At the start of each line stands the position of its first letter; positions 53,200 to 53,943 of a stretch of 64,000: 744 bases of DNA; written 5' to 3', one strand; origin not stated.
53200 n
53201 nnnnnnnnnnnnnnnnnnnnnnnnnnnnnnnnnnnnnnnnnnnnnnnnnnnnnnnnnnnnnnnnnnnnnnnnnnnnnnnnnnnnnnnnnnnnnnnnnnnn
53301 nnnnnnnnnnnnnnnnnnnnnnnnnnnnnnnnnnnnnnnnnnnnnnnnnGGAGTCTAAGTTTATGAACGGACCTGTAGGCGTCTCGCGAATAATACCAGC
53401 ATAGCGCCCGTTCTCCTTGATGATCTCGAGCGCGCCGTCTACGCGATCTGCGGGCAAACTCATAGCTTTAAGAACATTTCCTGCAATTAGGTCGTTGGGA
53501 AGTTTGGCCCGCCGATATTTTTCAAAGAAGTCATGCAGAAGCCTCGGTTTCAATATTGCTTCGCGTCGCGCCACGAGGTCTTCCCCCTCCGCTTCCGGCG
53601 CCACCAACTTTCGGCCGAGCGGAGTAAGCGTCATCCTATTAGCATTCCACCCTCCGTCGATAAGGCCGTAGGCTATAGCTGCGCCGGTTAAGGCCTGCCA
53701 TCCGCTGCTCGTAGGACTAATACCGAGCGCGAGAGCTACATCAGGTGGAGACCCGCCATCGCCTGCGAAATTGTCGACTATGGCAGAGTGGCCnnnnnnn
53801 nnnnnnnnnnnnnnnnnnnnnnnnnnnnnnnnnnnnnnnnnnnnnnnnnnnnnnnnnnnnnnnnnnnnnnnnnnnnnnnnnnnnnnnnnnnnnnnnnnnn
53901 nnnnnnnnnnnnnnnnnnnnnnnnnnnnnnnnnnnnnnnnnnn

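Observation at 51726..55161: Lower-G+C two-gene cassette: (Lys-rich / winged-helix-like N-region + TIR-like effector domain) gene followed by an FRG-domain gene; candidate uncharacterised defence or abortive-infection module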

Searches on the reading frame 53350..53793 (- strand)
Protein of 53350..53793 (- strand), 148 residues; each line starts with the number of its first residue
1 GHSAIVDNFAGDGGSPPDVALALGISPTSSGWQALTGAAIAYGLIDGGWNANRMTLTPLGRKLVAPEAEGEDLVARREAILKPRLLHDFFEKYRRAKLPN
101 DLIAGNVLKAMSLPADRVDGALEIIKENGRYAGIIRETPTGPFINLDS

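Call 30: search_protein_representatives(protein=window:53350-53793:-)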
Query: 148 residues. Proteins with E-value up to 0.001 (for the whole library): 795; up to 1e-10: 375; up to 1e-30: 68. The best 150 are listed.
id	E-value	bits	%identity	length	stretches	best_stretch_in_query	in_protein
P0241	1.9e-65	235.4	71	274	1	3-148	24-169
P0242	3.8e-58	211.7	67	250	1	3-147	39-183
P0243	5.9e-58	211.1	71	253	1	3-142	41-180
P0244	2.1e-57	209.3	76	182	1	3-133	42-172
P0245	1.4e-48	180.7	57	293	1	5-147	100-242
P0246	7.9e-48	178.2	58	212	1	4-147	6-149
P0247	5.3e-47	175.5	72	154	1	28-140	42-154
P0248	1.7e-46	173.9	58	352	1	4-147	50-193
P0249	7.2e-44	165.4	85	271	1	55-148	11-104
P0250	2.3e-43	163.7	53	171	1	4-147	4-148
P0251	2.4e-43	163.7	56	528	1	4-147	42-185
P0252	5.2e-43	162.6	81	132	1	54-148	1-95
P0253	6.9e-43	162.2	60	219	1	3-128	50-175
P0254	1.3e-42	161.3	53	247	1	5-147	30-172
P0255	5.0e-42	159.4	52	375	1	4-148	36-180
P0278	6.0e-35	136.4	44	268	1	4-147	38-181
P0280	7.8e-35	136.1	41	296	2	5-145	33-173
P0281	1.4e-34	135.3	49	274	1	4-146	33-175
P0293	9.3e-33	129.3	45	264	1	4-147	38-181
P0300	6.4e-32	126.6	49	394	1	5-147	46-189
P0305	3.1e-31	124.4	48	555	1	4-146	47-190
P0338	1.0e-27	113.0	44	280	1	4-146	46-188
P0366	5.9e-25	104.0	39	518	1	5-146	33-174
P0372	2.4e-24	102.0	41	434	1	3-146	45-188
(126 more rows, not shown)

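Call 33: search_protein_families(library=pfam, proteins=[P0251, P0305, P0366, P0372, P0278, P0280, P0281, P0338, P0300, P0248], max_evalue=0.1)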
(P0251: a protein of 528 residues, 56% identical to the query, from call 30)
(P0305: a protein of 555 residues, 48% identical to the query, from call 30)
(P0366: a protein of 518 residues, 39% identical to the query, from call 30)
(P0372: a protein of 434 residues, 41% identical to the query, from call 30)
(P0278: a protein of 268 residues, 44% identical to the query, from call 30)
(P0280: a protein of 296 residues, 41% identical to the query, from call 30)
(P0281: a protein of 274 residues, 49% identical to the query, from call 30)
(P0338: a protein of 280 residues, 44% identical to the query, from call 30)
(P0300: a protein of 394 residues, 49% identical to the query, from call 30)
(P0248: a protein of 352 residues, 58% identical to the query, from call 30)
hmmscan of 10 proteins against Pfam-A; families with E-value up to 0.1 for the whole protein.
P0251 (528 aa): 4 families
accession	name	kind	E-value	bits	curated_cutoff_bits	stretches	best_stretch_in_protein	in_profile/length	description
PF00069.31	Pkinase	-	1.7e-32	113.3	31.7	1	249-509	3-255/263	Protein kinase domain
PF07714.23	PK_Tyr_Ser-Thr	-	8.3e-24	84.7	23.1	1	248-506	2-250/258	Protein tyrosine and serine/threonine kinase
PF03109.22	ABC1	-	0.00033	20.3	22.9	1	329-407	141-216/244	ABC1 atypical kinase-like domain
PF17667.7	Pkinase_fungal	-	0.0013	18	24.1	1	340-435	276-369/387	Fungal protein kinase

P0305 (555 aa): 5 families
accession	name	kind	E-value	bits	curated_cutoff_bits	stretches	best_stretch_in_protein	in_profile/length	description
PF00069.31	Pkinase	-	6.1e-33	114.8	31.7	1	262-528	2-258/263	Protein kinase domain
PF07714.23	PK_Tyr_Ser-Thr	-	7e-20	71.9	23.1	1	263-523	3-251/258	Protein tyrosine and serine/threonine kinase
PF03109.22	ABC1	-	9.7e-05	22.1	22.9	1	343-420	142-214/244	ABC1 atypical kinase-like domain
PF01636.29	APH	-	0.0012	19.1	23.2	1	294-388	22-110/239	Phosphotransferase enzyme family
PF17667.7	Pkinase_fungal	-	0.085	12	24.1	0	387-416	305-335/387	Fungal protein kinase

P0366 (518 aa): 5 families
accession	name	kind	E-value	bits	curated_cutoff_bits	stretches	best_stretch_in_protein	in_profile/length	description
PF00069.31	Pkinase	-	2.4e-35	122.6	31.7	1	246-503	5-255/263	Protein kinase domain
PF07714.23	PK_Tyr_Ser-Thr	-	7.6e-27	94.7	23.1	1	244-501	3-250/258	Protein tyrosine and serine/threonine kinase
PF03109.22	ABC1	-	0.0063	16.1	22.9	1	323-407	140-221/244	ABC1 atypical kinase-like domain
PF06293.20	Kdo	-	0.018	15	21.3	1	349-397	117-166/207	Lipopolysaccharide kinase (Kdo/WaaP) family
PF17667.7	Pkinase_fungal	-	0.034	13.3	24.1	1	348-429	284-368/387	Fungal protein kinase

P0372 (434 aa): 1 family
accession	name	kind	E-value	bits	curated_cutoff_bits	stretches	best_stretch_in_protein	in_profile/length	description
PF10137.14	CAP12-PCTIR_TIR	-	7e-19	68.4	24.7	1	256-369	2-116/119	CAP12/Pycsar effector protein, TIR domain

P0278 (268 aa): 0 families

P0280 (296 aa): 0 families

P0281 (274 aa): 0 families

P0338 (280 aa): 0 families

P0300 (394 aa): 1 family
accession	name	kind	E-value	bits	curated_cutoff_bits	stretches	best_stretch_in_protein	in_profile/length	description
PF10137.14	CAP12-PCTIR_TIR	-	1.1e-14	54.9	24.7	1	251-365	3-118/119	CAP12/Pycsar effector protein, TIR domain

P0248 (352 aa): 1 family
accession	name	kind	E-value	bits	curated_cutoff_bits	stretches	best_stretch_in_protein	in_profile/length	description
PF10597.14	U5_2-snRNA_bdg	-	0.042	14.4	33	1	84-159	43-118/134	U5-snRNA binding site 2 of PrP8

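Call 87: find_encoding_contigs(protein=P0245, flank=6000, max_places=2)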
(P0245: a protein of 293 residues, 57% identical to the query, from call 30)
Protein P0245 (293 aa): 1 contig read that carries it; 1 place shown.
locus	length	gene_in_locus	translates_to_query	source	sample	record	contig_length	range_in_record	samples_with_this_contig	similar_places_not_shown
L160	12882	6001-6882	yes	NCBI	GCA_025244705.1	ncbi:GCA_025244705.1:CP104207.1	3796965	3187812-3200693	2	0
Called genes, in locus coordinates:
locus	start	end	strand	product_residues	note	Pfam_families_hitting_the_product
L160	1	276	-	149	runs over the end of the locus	-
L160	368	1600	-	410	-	PF00067:p450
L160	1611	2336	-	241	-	-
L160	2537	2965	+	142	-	PF06172:Cupin_5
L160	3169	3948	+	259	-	-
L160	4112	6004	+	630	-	PF13667:ThiC-associated, PF01964:ThiC_Rad_SAM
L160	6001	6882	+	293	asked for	-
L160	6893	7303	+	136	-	PF10137:CAP12-PCTIR_TIR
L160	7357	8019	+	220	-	PF13643:DUF4145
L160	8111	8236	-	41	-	-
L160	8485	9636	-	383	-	PF13784:Fic_N, PF02661:Fic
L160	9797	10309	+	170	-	PF13563:2_5_RNA_ligase2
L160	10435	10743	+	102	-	PF00684:DnaJ_CXXCXGXG (weak), PF15777:Anti-TRAP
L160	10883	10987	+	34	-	-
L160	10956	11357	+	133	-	PF05433:Rick_17kDa_Anti (weak)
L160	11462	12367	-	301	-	-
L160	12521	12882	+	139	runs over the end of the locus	PF12120:Arr-ms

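Call 90: search_protein_families(library=padloc, proteins=[P0245, L160:6893-7303:+, P0251, L160:7357-8019:+], max_evalue=0.001)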
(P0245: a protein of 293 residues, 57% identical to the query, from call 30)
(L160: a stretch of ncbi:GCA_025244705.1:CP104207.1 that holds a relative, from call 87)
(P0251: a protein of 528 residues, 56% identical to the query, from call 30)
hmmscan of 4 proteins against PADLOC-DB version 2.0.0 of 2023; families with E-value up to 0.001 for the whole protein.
P0245 (293 aa): 0 families

L160:6893-7303:+ (136 aa): 5 families
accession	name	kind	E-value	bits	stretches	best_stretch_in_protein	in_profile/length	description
PDLC05005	PDC-S35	-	7.6e-08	30.4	1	1-128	123-248/264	-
PDLC05007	PDC-S35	-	5e-06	24.4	1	1-109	138-247/278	-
PDLC05003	PDC-S35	-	0.00012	19.7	1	1-113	94-213/245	-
PDLC05006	PDC-S35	-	0.00036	18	1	2-130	88-219/231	-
PDLC00731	Effector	-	0.00047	17.2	1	66-129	225-290/306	TIR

P0251 (528 aa): 34 families (the best 25 are shown)
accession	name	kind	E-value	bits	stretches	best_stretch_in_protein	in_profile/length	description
PDLC04042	PD-T4-6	-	4.4e-51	172.3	1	244-522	8-276/292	-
PDLC04138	mad6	-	2.5e-47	160.1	1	239-526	45-321/659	mads_6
PDLC04053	PD-T4-6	-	1.8e-45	153.7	1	241-524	5-277/311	-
PDLC04054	PD-T4-6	-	6.1e-43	145.6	1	238-516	3-271/347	-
PDLC04039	PD-T4-6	-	1.2e-40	137.9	1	241-510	10-267/458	-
PDLC04041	PD-T4-6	-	1.5e-40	137.7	1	236-515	19-290/443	-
PDLC04060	PD-T4-6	-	6.5e-38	128.9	1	244-522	7-273/486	-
PDLC04043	PD-T4-6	-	1.3e-36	124.7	1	246-497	16-252/452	-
PDLC04061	PD-T4-6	-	1.8e-36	124.7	1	245-510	16-275/510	-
PDLC04047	PD-T4-6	-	3.1e-34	116.5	1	244-525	9-279/327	-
PDLC04048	PD-T4-6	-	2e-29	101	1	245-489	10-239/354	-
PDLC04052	PD-T4-6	-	1.1e-28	98.7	1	242-526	6-284/496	-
PDLC04040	PD-T4-6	-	3e-28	96.9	1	277-495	18-242/547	-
PDLC01088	C3a189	-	6.3e-28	95.8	1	278-506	22-250/840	kinase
PDLC04057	PD-T4-6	-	3.4e-27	93.6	1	280-524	35-276/443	-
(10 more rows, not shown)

L160:7357-8019:+ (220 aa): 1 family
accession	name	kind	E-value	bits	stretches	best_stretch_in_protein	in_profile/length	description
PDLC04109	PD-T7-4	-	1e-71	238.7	1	1-208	1-208/211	-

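Call 91: find_encoding_contigs(protein=P0293, flank=5000, max_places=2)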
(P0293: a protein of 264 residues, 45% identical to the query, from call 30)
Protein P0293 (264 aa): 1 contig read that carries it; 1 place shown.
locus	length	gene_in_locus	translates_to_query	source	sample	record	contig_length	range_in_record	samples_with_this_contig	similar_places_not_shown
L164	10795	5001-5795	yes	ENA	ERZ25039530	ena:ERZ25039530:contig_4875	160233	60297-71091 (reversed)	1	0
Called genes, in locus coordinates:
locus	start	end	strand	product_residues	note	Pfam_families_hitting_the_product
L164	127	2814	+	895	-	PF00069:Pkinase, PF07714:PK_Tyr_Ser-Thr, PF00930:DPPIV_N (faint), PF07676:PD40 (weak), PF25174:Beta-prop_THOC3 (faint), PF26549:Tricorn_N, PF26550:Tricorn_2nd, PF26549:Tricorn_N, +1 more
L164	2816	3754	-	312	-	PF02585:PIG-L, PF11020:DUF2610 (weak)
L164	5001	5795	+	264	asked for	-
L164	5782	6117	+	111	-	PF10137:CAP12-PCTIR_TIR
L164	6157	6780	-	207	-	PF02452:PemK_toxin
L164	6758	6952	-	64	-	PF10047:DUF2281 (weak)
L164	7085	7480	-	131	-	PF00903:Glyoxalase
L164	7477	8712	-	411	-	PF01011:PQQ (faint), PF13570:Beta-prop_ACSF4 (weak), PF13360:PQQ_2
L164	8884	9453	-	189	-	-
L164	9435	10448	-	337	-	PF22842:Pel9A-like_beta_helix (weak)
